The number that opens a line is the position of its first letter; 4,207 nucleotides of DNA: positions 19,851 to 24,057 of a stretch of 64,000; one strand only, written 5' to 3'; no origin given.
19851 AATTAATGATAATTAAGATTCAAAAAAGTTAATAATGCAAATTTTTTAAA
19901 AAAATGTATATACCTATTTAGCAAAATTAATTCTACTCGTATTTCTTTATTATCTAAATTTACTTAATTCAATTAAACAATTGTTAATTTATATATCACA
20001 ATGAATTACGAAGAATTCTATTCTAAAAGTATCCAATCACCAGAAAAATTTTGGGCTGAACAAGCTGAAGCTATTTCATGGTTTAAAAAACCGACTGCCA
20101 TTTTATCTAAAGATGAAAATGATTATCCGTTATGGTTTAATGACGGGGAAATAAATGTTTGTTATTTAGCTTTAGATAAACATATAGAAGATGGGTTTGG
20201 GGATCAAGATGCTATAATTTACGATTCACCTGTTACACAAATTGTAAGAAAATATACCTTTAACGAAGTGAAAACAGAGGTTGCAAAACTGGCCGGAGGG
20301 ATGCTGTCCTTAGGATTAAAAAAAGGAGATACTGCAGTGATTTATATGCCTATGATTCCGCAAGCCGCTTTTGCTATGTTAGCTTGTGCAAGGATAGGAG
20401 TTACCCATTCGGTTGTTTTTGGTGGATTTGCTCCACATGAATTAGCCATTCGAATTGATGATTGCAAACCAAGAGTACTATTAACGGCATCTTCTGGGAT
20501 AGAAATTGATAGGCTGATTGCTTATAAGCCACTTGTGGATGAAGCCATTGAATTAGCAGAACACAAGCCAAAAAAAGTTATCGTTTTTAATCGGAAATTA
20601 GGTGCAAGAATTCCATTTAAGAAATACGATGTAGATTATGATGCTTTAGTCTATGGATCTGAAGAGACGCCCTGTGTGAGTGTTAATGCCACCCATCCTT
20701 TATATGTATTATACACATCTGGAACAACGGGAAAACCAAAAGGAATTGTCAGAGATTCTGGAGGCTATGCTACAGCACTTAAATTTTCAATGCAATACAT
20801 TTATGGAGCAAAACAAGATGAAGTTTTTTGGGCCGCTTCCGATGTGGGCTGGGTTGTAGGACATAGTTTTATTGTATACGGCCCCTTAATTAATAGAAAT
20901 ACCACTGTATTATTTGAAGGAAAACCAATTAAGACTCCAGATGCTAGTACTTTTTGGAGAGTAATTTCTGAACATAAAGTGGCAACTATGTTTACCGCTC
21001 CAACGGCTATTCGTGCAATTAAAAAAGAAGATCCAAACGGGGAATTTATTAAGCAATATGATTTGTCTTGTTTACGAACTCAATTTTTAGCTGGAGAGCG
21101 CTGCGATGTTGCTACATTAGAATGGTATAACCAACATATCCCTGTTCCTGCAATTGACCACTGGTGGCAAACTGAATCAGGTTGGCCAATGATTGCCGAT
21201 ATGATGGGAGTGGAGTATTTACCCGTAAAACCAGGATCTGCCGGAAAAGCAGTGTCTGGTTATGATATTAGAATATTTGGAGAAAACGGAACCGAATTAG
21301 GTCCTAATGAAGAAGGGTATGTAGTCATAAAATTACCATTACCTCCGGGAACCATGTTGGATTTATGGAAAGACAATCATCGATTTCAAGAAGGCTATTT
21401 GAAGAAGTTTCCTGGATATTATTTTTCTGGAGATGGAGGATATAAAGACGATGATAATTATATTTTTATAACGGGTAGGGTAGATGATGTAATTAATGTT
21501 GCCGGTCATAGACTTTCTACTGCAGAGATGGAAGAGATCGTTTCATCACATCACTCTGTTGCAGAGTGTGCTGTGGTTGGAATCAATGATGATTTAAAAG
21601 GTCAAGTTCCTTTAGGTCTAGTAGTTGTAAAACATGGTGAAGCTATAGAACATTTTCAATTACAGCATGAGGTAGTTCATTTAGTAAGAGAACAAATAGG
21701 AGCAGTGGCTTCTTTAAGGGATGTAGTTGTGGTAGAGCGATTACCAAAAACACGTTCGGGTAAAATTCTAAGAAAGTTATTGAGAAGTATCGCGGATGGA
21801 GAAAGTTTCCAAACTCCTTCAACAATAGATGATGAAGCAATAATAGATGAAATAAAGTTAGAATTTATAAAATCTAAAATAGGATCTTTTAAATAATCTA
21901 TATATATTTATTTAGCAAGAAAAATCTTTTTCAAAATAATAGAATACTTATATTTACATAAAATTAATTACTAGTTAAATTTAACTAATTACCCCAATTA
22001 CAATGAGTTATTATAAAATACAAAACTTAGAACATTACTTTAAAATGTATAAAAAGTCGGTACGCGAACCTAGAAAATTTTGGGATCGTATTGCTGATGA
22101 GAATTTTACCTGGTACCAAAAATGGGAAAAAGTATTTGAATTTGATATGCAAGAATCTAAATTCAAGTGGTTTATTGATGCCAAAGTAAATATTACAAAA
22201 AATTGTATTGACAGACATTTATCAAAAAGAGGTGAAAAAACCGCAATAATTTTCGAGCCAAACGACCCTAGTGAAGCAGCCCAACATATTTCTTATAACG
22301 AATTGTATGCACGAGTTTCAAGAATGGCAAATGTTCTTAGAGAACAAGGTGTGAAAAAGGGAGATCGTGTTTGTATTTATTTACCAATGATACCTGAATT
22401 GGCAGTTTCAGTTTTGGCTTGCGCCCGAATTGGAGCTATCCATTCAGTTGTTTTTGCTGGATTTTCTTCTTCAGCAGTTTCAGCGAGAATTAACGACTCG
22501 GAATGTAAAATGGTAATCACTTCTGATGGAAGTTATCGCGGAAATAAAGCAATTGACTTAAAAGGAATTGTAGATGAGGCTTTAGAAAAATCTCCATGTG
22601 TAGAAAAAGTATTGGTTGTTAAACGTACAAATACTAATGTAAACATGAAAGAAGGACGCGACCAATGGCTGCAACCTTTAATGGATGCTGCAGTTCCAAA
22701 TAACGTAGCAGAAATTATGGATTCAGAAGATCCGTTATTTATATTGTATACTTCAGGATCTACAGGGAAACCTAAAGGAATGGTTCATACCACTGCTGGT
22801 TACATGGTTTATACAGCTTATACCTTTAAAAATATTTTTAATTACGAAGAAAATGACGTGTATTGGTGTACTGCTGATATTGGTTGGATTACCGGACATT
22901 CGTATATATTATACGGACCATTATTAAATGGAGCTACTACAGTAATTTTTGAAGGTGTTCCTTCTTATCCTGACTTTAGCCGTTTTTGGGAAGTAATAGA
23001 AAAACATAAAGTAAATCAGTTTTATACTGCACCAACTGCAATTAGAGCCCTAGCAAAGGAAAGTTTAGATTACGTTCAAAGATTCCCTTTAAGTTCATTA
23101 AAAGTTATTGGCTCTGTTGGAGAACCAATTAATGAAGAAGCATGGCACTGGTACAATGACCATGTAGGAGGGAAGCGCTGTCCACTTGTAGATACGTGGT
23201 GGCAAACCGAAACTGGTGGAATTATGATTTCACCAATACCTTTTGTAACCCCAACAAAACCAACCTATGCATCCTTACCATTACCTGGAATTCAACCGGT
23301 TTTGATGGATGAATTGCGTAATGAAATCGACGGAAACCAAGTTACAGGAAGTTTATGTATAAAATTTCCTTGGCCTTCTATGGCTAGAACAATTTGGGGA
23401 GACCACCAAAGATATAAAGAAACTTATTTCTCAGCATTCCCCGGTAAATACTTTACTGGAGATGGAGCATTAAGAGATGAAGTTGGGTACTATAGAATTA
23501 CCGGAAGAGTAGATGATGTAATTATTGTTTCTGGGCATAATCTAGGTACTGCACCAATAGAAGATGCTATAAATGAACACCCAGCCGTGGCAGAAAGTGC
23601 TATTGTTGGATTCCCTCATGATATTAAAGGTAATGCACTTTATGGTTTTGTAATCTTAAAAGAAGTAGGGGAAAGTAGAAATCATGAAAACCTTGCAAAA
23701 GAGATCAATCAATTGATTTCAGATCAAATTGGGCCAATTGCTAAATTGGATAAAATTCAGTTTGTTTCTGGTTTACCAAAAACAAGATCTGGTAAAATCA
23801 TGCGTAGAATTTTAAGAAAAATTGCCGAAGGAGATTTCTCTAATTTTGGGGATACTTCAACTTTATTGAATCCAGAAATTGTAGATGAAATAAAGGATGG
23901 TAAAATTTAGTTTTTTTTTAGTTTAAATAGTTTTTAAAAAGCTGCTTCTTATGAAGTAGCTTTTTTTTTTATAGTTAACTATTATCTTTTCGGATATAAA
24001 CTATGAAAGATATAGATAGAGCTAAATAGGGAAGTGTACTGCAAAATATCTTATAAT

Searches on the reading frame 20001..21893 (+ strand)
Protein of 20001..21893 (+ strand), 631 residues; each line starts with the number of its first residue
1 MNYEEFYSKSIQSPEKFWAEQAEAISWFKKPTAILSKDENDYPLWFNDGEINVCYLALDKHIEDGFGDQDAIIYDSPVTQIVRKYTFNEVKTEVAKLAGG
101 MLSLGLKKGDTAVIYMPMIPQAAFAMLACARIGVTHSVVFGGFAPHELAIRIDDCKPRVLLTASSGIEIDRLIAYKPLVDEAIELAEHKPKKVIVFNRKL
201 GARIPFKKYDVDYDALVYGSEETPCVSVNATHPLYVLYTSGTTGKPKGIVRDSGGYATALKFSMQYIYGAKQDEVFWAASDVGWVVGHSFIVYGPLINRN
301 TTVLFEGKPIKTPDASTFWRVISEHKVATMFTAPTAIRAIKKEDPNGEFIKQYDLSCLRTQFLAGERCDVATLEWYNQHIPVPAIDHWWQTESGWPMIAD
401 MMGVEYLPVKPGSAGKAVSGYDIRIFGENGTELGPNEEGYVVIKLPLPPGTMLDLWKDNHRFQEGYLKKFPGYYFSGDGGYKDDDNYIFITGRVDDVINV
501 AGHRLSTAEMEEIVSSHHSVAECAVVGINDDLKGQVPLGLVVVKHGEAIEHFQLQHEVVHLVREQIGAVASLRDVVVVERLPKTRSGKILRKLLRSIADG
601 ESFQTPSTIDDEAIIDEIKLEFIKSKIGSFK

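Call 4: search_protein_families(library=pfam, proteins=[window:20001-21893:+], max_evalue=0.01)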
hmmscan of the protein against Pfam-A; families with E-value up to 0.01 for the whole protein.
window:20001-21893:+ (631 aa): 3 families
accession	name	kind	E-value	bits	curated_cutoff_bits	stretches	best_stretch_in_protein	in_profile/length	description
PF00501.34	AMP-binding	-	3.7e-66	223.9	29.9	1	66-446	8-377/384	AMP-binding enzyme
PF13193.12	AMP-binding_C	-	4.8e-24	85.5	24.5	1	509-588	1-76/76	AMP-binding enzyme C-terminal domain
PF16177.11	ACAS_N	-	2.8e-19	69.1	27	1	3-56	1-54/55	Acetyl-coenzyme A synthetase N-terminus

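Call 5: search_protein_families(library=ncbifam, proteins=[window:20001-21893:+], max_evalue=0.01)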
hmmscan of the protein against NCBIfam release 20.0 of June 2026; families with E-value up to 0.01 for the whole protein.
window:20001-21893:+ (631 aa): 102 families (the best 25 are shown)
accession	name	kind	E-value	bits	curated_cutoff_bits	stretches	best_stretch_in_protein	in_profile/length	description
NF007815.0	PRK10524.1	equivalog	2.3e-222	740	955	1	1-619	2-624/629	propionate--CoA ligase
TIGR02316.1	propion_prpE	equivalog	3.6e-208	693.2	827.4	1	1-619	1-623/628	propionate--CoA ligase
NF001208.0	PRK00174.1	subfamily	8.9e-200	665.3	657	1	2-620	28-643/649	acetate--CoA ligase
TIGR02188.1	Ac_CoA_lig_AcsA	equivalog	2.6e-196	653.7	724.95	1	2-619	6-627/629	acetate--CoA ligase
NF003313.0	PRK04319.1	equivalog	2.1e-100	336.7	729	1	44-597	36-560/574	acetate--CoA ligase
NF002937.0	PRK03584.1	subfamily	2e-79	267.5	639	1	2-619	37-644/657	acetoacetate--CoA ligase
NF004837.0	PRK06187.1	subfamily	3.2e-63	213.8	476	1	82-599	31-523/531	long-chain-fatty-acid--CoA ligase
NF047394.1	AcylCoAsynMbcS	equivalog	2e-58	198.3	850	1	59-596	19-518/525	acyl-CoA synthetase MbcS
TIGR01217.1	ac_ac_CoA_syn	equivalog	5.8e-58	196.5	520.9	1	2-615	36-641/652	acetoacetate--CoA ligase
NF006182.0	PRK08316.1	subfamily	5.4e-49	167.1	663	1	71-597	29-516/523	fatty acyl-CoA synthetase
NF009071.0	PRK12406.1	subfamily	2.2e-46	158.3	701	1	83-596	11-500/510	acyl-CoA synthetase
NF053567.1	HBDA_AROS1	equivalog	1.1e-42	146.1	1000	1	51-597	12-518/523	3-hydroxybenzoate--CoA ligase HbdA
TIGR02262.1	benz_CoA_lig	subfamily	6.6e-42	143.9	375.25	1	56-596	8-507/508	benzoate-CoA ligase family protein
NF005714.0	PRK07529.1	subfamily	2.6e-41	141.7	632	1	78-598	57-576/640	acyl-CoA synthetase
NF002966.0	PRK03640.1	equivalog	2.7e-39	135.1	556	2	211-597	119-479/483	o-succinylbenzoate--CoA ligase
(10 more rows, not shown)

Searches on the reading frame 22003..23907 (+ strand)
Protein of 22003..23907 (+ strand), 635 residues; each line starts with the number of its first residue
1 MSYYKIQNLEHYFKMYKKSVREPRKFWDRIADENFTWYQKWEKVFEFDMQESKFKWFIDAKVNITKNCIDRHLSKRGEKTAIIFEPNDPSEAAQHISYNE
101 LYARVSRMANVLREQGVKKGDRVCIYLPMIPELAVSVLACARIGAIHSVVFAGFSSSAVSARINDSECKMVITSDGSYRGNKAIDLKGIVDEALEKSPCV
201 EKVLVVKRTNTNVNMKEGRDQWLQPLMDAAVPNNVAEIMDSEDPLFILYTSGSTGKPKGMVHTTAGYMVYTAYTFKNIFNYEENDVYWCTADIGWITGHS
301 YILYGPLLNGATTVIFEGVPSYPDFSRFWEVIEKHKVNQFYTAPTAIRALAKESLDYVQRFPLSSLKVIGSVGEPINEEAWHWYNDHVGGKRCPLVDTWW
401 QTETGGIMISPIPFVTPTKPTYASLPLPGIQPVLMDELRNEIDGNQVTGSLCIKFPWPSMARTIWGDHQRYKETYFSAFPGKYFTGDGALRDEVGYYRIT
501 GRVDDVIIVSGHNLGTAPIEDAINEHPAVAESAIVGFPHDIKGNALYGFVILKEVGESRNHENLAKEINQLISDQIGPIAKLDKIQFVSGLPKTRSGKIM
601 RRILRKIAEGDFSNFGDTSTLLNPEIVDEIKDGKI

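Call 4: search_protein_families(library=pfam, proteins=[window:22003-23907:+], max_evalue=0.01)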
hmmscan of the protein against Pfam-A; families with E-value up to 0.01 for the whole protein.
window:22003-23907:+ (635 aa): 3 families
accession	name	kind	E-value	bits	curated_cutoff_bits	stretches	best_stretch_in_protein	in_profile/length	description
PF00501.34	AMP-binding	-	1.3e-88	297.9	29.9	1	70-462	2-381/384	AMP-binding enzyme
PF13193.12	AMP-binding_C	-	5.3e-23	82.2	24.5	1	519-598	2-76/76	AMP-binding enzyme C-terminal domain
PF16177.11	ACAS_N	-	5e-16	58.7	27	1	12-68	1-55/55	Acetyl-coenzyme A synthetase N-terminus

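Call 5: search_protein_families(library=ncbifam, proteins=[window:22003-23907:+], max_evalue=0.01)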
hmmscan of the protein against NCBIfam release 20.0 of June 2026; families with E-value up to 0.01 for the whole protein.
window:22003-23907:+ (635 aa): 107 families (the best 25 are shown)
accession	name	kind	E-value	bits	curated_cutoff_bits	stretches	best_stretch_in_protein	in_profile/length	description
TIGR02188.1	Ac_CoA_lig_AcsA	equivalog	6.9e-287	952.8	724.95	1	7-632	2-628/629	acetate--CoA ligase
NF001208.0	PRK00174.1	subfamily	2.5e-286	951.2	657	1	8-632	25-643/649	acetate--CoA ligase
NF007815.0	PRK10524.1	equivalog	1.1e-177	592.3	955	1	11-632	3-625/629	propionate--CoA ligase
TIGR02316.1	propion_prpE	equivalog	1.1e-159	533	827.4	1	11-632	2-624/628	propionate--CoA ligase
NF003313.0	PRK04319.1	equivalog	1.8e-146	488.7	729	1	31-621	12-572/574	acetate--CoA ligase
NF002937.0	PRK03584.1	subfamily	1.6e-101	340.5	639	1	7-632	33-650/657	acetoacetate--CoA ligase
NF047394.1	AcylCoAsynMbcS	equivalog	2e-74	251.1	850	1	61-607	11-519/525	acyl-CoA synthetase MbcS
TIGR01217.1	ac_ac_CoA_syn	equivalog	5.6e-71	239.6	520.9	1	10-628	35-642/652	acetoacetate--CoA ligase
NF004837.0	PRK06187.1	subfamily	1.7e-69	234.5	476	1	65-607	10-521/531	long-chain-fatty-acid--CoA ligase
TIGR02262.1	benz_CoA_lig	subfamily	5.5e-54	183.7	375.25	1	62-606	3-507/508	benzoate-CoA ligase family protein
NF005714.0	PRK07529.1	subfamily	2.2e-52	178.2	632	1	65-608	32-576/640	acyl-CoA synthetase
TIGR03208.1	cyc_hxne_CoA_lg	equivalog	3.2e-49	168.1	792.3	1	68-605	27-537/538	cyclohexanecarboxylate-CoA ligase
NF006182.0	PRK08316.1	subfamily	7.9e-49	166.5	663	1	62-609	10-518/523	fatty acyl-CoA synthetase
NF053567.1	HBDA_AROS1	equivalog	1.1e-47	162.6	1000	1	63-607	13-518/523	3-hydroxybenzoate--CoA ligase HbdA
NF006181.0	PRK08314.1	subfamily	3e-46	157.8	705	1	94-606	48-552/563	long-chain-fatty-acid--CoA ligase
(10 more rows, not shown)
